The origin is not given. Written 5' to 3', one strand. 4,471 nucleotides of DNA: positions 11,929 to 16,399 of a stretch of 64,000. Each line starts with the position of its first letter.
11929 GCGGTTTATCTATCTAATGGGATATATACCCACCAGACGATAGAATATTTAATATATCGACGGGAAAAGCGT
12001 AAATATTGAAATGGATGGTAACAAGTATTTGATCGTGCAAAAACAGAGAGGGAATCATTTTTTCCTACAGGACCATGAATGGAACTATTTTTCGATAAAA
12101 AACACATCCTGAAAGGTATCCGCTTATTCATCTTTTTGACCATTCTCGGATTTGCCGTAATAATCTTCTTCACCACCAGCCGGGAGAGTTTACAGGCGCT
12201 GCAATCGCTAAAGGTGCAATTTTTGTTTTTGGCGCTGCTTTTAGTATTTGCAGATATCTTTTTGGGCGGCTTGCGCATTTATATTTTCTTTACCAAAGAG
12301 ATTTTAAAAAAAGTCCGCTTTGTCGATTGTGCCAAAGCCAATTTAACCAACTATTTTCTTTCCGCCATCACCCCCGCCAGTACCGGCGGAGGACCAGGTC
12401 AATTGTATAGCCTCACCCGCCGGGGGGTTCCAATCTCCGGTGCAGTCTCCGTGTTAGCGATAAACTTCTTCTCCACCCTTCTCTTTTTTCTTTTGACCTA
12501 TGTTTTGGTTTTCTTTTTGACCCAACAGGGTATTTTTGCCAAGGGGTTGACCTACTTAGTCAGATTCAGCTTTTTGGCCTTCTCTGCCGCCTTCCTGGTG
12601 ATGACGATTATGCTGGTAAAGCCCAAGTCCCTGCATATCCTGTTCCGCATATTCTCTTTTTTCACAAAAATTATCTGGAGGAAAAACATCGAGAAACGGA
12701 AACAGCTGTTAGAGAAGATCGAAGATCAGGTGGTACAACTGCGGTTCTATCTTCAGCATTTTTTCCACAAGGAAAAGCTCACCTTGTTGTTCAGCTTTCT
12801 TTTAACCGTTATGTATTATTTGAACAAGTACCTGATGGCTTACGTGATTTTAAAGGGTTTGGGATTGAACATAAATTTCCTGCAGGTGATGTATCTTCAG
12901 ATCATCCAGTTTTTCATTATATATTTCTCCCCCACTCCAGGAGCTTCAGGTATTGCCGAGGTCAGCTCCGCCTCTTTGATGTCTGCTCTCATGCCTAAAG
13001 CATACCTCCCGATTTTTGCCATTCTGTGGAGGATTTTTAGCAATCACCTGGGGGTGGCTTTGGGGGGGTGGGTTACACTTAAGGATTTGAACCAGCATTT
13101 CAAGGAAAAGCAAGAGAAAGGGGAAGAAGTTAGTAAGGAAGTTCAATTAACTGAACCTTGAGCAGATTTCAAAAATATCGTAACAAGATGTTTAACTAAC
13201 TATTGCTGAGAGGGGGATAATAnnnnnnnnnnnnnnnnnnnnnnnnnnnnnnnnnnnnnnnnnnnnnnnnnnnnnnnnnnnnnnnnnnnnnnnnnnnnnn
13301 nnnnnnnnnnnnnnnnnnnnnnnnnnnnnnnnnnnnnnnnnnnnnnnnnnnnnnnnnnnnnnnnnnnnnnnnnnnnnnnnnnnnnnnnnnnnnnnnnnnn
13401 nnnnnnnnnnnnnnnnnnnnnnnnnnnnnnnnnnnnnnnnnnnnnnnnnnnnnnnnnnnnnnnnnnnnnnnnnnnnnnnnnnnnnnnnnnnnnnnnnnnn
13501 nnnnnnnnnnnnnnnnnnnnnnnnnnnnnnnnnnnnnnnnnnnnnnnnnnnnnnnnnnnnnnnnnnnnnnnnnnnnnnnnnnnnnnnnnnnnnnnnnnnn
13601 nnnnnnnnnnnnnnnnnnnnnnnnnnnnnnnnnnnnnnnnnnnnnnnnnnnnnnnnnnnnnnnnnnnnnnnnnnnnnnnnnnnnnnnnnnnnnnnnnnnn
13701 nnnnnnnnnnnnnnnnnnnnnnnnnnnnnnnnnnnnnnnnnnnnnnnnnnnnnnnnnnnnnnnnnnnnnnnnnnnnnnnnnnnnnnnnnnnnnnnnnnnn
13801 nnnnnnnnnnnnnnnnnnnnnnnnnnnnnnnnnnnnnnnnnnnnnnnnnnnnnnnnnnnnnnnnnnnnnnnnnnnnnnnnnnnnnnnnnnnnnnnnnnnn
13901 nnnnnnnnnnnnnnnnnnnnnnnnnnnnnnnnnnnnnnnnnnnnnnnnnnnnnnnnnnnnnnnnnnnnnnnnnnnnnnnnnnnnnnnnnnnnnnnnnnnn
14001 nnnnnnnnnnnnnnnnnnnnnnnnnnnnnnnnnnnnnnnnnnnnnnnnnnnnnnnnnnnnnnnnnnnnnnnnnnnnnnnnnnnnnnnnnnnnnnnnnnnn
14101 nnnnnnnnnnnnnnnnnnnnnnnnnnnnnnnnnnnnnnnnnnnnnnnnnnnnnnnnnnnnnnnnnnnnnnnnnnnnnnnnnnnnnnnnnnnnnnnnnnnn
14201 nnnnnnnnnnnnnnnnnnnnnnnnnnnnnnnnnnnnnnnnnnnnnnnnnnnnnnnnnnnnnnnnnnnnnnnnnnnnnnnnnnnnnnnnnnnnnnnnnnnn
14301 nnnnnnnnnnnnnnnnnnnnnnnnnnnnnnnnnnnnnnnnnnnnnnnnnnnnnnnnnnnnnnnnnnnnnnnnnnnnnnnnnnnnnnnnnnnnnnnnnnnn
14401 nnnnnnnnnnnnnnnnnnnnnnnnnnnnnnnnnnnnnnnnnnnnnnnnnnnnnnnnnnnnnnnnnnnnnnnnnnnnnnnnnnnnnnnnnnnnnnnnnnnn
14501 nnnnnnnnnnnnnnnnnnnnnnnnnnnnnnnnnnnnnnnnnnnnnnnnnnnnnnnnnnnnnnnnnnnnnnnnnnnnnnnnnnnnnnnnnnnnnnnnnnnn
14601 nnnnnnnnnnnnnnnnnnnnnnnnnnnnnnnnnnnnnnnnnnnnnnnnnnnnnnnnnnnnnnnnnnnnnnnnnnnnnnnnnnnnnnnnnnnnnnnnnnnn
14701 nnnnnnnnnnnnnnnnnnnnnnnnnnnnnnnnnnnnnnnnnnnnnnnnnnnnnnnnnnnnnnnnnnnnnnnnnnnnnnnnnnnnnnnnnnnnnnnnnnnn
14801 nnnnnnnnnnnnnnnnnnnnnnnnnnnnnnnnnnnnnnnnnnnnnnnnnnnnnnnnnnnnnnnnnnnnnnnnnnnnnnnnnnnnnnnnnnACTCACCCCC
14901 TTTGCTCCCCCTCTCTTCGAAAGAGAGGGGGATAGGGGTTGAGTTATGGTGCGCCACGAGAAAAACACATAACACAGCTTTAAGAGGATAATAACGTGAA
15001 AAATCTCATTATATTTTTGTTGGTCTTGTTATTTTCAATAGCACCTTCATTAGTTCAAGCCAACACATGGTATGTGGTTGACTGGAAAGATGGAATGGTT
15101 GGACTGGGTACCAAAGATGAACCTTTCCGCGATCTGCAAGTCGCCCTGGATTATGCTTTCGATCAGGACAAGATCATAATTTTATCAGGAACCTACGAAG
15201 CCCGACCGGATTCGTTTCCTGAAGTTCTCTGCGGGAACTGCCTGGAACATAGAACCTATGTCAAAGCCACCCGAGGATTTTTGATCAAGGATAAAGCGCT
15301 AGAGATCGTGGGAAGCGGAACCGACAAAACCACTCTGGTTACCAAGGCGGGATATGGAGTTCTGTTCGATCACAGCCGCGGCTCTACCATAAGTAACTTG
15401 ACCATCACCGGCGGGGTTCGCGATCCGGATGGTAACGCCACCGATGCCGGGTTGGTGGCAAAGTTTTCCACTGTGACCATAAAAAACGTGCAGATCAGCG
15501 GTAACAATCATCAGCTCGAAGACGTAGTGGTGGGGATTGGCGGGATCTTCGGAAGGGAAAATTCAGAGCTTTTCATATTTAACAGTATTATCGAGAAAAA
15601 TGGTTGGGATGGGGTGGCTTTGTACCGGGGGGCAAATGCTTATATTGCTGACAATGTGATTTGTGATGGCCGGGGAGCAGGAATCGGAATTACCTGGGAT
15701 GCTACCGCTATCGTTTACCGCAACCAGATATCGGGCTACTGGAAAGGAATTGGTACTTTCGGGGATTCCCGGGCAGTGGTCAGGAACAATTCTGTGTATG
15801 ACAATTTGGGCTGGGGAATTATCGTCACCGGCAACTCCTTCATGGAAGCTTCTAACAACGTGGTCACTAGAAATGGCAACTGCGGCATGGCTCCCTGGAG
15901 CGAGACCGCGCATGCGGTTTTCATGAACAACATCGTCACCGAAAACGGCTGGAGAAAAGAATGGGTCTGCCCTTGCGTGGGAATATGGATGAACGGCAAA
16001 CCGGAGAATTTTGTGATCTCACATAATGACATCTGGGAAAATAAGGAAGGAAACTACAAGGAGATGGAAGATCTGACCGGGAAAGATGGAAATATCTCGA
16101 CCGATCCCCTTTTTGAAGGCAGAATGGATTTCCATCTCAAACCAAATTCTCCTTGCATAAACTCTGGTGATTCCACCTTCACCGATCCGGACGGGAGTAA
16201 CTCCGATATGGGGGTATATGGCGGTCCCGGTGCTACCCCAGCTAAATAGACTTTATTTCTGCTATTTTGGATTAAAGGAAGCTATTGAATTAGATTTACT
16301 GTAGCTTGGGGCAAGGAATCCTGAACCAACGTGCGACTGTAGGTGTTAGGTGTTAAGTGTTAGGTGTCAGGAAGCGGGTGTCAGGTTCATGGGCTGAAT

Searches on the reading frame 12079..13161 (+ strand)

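Call 93: search_protein_families(library=pfam, proteins=[window:12079-13161:+], max_evalue=0.00001)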
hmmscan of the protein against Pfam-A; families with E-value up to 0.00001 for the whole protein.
window:12079-13161:+ (360 aa): 1 family
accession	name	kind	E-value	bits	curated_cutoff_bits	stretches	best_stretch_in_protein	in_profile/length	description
PF03706.18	LPG_synthase_TM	-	1.8e-37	129.9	33.4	1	20-329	3-302/302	Lysylphosphatidylglycerol synthase TM region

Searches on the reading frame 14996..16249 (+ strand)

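Call 93: search_protein_families(library=pfam, proteins=[window:14996-16249:+], max_evalue=0.00001)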
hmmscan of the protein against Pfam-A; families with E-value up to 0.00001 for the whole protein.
window:14996-16249:+ (417 aa): 2 families
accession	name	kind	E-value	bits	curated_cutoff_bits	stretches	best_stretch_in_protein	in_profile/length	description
PF13229.12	Beta_helix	-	4.2e-26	91.9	25.9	2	183-346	2-158/158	Right handed beta helix region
PF05048.19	NosD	-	2.5e-11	43.9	23.6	1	110-306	7-191/212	Periplasmic copper-binding protein (NosD)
